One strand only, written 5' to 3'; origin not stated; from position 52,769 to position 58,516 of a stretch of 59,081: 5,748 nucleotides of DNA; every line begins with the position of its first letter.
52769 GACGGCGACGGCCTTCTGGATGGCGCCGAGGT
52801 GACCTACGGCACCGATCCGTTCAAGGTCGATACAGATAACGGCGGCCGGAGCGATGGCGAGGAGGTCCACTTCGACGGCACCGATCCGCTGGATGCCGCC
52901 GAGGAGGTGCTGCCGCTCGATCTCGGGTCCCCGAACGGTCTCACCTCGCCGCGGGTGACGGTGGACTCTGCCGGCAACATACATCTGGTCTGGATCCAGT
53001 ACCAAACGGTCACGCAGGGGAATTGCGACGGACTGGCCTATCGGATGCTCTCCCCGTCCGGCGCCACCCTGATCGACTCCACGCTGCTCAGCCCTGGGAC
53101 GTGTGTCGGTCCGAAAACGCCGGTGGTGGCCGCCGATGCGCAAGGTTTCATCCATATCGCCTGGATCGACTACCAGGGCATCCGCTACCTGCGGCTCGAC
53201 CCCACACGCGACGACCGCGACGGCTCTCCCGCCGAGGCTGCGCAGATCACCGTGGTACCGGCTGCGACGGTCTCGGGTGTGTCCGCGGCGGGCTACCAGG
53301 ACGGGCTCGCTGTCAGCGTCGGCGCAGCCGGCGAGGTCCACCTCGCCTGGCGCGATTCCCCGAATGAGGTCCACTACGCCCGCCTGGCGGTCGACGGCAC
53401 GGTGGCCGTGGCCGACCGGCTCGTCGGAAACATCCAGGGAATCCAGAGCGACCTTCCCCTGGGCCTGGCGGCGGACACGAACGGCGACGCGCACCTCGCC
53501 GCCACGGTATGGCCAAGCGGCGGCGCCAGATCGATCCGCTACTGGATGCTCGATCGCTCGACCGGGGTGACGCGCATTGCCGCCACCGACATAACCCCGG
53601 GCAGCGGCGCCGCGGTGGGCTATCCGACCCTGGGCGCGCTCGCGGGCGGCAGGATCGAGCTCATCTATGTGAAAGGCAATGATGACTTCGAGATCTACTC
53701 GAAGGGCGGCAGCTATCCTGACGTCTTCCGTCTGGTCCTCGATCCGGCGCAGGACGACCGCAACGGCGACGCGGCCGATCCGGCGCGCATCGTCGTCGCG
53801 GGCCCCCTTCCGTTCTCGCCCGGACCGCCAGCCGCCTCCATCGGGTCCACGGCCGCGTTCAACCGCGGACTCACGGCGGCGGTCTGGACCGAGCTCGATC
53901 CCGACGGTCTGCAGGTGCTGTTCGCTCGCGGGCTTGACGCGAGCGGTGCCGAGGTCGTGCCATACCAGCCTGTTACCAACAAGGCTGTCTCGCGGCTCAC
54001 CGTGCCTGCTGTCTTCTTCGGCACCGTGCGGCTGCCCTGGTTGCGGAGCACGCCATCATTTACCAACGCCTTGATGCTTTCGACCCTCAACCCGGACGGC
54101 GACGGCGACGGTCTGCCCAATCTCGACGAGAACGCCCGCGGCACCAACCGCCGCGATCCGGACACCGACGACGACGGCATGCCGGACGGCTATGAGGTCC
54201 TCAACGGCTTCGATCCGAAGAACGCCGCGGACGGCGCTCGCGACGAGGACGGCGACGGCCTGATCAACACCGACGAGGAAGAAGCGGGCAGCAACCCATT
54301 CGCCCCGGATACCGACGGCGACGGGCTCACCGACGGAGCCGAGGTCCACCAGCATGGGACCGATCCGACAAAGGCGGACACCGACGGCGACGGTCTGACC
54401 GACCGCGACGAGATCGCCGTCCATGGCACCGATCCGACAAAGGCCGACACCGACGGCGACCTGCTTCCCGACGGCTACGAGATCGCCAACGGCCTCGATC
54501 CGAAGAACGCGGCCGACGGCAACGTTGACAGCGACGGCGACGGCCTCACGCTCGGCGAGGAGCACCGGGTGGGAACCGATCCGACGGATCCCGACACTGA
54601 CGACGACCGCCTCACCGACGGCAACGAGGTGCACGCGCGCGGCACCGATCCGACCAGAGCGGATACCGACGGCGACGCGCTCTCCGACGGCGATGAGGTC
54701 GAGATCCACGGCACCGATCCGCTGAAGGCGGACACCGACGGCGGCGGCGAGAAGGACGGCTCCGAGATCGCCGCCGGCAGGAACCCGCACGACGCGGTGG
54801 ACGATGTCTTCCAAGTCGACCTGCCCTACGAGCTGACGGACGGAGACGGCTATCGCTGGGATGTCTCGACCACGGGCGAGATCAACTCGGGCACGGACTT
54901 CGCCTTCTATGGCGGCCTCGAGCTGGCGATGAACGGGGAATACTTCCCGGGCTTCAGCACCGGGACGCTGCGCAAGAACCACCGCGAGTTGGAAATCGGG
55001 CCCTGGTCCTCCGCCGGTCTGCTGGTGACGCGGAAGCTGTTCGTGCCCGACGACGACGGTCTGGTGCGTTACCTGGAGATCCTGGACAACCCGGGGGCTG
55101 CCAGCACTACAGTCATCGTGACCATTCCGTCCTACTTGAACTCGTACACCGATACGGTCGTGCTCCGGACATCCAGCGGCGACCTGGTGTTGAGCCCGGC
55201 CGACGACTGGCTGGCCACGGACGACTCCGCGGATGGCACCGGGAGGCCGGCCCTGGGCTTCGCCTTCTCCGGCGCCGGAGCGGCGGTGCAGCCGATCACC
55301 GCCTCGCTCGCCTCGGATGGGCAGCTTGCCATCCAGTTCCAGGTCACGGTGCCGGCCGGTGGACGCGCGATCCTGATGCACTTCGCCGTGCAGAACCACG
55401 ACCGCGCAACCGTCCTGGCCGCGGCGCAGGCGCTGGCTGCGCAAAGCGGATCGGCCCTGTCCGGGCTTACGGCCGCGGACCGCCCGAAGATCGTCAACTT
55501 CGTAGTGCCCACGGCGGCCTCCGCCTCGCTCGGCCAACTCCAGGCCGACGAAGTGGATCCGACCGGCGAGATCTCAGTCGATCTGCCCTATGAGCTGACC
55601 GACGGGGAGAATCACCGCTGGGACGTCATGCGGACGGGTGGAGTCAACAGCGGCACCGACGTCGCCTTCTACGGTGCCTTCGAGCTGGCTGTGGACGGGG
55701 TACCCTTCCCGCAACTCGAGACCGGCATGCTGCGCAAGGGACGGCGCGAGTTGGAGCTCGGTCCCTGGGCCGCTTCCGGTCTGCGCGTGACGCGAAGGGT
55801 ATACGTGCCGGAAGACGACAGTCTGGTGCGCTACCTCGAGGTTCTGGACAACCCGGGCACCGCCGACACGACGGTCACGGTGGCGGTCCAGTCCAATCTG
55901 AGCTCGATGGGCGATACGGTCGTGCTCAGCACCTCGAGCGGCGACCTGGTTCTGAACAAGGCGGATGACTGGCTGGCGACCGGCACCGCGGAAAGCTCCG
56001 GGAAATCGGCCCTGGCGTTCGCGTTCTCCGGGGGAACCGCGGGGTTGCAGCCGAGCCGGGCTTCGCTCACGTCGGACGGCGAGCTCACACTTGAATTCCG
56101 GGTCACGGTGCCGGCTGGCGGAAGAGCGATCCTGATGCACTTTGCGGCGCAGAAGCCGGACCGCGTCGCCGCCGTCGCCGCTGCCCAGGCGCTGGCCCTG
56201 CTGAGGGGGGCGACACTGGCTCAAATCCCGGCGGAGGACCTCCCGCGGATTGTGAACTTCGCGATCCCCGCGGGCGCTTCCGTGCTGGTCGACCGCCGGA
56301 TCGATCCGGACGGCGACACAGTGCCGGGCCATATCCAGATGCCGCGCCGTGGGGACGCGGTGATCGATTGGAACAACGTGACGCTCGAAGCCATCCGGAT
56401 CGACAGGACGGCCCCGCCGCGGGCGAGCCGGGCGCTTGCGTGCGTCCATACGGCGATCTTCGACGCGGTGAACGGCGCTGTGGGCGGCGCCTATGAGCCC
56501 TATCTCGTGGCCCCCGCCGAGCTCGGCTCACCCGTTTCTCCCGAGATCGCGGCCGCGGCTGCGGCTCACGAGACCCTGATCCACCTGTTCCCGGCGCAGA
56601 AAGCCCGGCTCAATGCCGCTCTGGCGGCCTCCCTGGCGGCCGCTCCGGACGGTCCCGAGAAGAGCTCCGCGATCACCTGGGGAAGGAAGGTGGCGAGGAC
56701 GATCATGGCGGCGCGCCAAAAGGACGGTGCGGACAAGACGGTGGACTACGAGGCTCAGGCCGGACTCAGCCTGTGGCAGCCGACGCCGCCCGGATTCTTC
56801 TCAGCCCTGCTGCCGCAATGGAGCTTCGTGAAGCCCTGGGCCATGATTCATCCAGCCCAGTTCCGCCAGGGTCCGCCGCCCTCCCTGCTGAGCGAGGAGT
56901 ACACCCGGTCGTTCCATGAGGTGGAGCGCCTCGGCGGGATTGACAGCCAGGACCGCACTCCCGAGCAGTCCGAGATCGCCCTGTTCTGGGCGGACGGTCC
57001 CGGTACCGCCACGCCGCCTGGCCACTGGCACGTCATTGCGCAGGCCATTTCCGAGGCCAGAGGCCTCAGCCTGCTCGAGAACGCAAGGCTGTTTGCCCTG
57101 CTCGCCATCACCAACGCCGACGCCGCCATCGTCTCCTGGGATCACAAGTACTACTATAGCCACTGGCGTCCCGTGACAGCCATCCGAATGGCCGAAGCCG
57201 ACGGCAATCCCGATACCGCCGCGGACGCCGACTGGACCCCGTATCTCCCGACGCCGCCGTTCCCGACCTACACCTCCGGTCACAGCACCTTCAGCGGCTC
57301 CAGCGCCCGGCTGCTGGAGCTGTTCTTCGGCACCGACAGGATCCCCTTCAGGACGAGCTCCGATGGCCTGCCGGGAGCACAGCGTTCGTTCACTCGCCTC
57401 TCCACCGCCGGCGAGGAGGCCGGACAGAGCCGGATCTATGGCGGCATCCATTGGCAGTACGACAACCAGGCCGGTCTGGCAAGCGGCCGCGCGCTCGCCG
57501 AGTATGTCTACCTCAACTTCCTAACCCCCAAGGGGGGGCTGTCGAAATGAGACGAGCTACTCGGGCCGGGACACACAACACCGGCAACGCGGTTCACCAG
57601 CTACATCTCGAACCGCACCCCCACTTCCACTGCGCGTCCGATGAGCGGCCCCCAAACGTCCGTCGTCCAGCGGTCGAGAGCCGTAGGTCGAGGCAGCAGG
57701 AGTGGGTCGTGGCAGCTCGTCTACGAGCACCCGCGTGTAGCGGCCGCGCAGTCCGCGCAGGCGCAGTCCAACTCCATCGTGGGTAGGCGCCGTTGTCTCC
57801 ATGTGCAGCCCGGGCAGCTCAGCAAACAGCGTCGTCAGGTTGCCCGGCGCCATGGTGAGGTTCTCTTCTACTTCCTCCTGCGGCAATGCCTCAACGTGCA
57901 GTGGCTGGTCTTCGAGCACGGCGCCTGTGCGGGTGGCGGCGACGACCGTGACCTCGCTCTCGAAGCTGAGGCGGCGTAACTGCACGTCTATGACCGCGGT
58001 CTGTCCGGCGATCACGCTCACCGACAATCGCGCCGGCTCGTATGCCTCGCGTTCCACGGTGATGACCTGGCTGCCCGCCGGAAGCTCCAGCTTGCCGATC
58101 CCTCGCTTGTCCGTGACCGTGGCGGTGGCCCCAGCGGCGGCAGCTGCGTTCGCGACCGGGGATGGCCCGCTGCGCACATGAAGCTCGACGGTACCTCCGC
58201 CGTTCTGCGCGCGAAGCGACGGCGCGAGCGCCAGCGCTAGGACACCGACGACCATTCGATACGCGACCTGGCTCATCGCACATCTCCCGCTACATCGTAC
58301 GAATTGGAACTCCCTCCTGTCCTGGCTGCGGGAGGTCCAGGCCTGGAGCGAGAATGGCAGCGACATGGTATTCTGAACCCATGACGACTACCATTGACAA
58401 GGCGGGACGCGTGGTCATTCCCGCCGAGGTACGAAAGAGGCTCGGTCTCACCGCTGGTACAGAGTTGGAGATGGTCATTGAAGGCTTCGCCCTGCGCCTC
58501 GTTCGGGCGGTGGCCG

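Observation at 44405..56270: Ten copies of an unrecognised ~240-aa domain, six of them in a regular ~380-codon super-repeat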

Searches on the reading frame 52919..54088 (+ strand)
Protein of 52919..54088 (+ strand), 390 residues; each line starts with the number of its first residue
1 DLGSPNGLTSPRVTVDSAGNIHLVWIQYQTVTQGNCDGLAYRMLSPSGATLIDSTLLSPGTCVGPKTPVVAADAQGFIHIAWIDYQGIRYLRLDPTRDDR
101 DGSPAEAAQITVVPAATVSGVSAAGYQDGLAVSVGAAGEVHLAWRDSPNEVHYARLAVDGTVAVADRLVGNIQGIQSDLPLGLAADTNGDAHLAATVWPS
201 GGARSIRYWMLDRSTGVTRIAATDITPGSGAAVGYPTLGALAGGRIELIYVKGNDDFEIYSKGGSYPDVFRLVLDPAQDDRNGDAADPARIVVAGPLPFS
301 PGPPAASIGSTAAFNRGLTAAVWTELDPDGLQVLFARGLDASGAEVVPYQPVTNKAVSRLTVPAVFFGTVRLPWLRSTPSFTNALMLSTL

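Call 40: search_protein_families(library=pfam, proteins=[window:52919-54088:+], max_evalue=1)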
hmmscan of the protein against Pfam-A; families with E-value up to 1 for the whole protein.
window:52919-54088:+ (390 aa): 1 family
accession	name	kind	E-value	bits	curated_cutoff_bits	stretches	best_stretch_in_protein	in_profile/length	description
PF06739.17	SBBP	-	0.018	15.4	20.5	0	2-23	6-28/38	Beta-propeller repeat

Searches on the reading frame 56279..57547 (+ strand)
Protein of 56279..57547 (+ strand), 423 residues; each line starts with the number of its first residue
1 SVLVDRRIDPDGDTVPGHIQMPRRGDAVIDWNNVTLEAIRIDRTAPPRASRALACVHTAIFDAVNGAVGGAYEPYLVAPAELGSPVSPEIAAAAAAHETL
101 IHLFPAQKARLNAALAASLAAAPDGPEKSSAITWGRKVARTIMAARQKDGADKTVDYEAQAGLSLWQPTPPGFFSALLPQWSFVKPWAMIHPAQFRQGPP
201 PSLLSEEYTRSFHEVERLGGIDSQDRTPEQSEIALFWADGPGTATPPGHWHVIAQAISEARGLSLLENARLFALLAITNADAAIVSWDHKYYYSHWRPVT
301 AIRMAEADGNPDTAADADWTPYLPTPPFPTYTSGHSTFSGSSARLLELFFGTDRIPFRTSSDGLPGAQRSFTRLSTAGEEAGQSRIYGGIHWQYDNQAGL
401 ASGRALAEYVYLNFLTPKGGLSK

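Call 40: search_protein_families(library=pfam, proteins=[window:56279-57547:+], max_evalue=1)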
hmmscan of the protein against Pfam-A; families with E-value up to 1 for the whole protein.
window:56279-57547:+ (423 aa): 5 families
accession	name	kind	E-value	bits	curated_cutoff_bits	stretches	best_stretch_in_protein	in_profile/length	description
PF01569.27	PAP2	-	1.4e-09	38.2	27.2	1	277-412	8-123/130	PAP2 superfamily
PF22778.2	VCPO_2nd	-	5.4e-05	23.7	27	1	271-358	2-100/177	VCPO second helical-bundle domain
PF17897.7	VCPO_N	-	0.0016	18.7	29.3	1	29-160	16-171/216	Vanadium chloroperoxidase N-terminal domain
PF21167.2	DUF6851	-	0.058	14.2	27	1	57-158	3-109/140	Domain of unknown function (DUF6851)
PF20228.3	DUF6587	-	0.2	12.9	27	1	90-148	14-65/82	Family of unknown function (DUF6587)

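Call 54: search_solved_structures(query=window:56279-57547:+, max_evalue=0.001)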
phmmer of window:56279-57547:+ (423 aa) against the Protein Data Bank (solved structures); distinct sequences matched with E-value up to 0.001: 11.
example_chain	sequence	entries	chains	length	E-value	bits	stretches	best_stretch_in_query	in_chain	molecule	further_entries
4cit_A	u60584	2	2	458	1.7e-34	122.4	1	38-411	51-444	VANADIUM-DEPENDENT HALOPEROXIDASE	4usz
1idq_A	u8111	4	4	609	4e-17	65.2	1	217-350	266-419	VANADIUM CHLOROPEROXIDASE | VANADIUM-CONTAINING CHLOROPEROXIDASE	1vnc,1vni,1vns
3bb0_A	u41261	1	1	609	4e-17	65.2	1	217-350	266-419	Vanadium chloroperoxidase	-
1idu_A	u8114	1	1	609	4.5e-17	65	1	217-350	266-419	VANADIUM CHLOROPEROXIDASE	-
1vne_A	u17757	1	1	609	1.2e-16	63.7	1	217-350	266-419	VANADIUM CHLOROPEROXIDASE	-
1vnh_A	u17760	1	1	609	2.3e-16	62.7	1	217-350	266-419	VANADIUM CHLOROPEROXIDASE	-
1vnf_A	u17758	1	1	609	3e-16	62.3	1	217-350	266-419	VANADIUM CHLOROPEROXIDASE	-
1vng_A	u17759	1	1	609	9.6e-16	60.6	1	217-350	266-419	VANADIUM CHLOROPEROXIDASE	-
9ptr_A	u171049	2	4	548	5.3e-08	35.1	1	256-395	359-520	Vanadium-dependent haloperoxidase | Vanadium haloperoxidase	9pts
8cxl_A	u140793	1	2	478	6.3e-07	31.6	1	172-406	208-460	NapH3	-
9l8x_B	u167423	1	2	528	5.6e-06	28.5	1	277-411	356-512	Vanadium-dependent haloperoxidase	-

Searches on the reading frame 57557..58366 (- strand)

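Call 18: search_protein_families(library=pfam, proteins=[window:57557-58366:-], max_evalue=0.001)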
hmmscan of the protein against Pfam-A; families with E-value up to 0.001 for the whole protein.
window:57557-58366:- (269 aa): 2 families
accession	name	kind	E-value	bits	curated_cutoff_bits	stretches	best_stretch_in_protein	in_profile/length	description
PF13620.12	CarboxypepD_reg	-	1.7e-06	28.7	32.3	1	72-131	15-82/82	Carboxypeptidase regulatory-like domain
PF07715.20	Plug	-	4.2e-05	24.4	23.9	1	152-229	3-73/107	TonB-dependent Receptor Plug Domain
